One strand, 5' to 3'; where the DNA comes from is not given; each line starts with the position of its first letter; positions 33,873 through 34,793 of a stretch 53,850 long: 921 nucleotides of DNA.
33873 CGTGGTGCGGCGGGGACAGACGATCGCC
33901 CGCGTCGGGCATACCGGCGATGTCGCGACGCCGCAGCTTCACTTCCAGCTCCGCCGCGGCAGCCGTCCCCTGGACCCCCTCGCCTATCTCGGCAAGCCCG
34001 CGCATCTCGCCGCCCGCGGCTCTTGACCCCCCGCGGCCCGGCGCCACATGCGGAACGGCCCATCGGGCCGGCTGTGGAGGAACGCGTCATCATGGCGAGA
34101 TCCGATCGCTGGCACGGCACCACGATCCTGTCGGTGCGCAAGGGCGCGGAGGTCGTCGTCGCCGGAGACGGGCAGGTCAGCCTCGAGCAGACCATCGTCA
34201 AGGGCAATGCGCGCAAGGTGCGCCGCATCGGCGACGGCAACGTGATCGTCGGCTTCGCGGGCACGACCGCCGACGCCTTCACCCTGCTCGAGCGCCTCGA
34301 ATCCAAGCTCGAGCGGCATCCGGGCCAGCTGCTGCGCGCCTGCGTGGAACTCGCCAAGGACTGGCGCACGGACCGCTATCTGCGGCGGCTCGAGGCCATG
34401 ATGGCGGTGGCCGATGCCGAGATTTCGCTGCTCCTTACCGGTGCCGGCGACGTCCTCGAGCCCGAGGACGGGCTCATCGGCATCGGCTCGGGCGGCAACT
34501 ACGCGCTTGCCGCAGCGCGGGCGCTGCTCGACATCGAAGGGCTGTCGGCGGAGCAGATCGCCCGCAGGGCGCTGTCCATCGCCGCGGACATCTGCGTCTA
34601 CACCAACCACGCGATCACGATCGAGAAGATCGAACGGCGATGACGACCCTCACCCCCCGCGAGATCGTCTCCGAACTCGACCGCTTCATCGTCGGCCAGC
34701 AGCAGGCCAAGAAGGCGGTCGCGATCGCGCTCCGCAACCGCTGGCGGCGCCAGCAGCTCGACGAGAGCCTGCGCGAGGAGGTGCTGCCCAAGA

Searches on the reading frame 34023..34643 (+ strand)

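Call 7: search_protein_families(library=pfam, proteins=[window:34023-34643:+], max_evalue=0.01)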
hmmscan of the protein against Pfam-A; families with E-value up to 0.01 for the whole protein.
window:34023-34643:+ (206 aa): 2 families
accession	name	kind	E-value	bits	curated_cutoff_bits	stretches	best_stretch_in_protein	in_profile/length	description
PF00227.31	Proteasome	-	1e-22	81.2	22.4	1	31-202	3-188/189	Proteasome subunit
PF00288.32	GHMP_kinases_N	-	0.0066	17.1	22.3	0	153-191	31-71/87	GHMP kinases N terminal domain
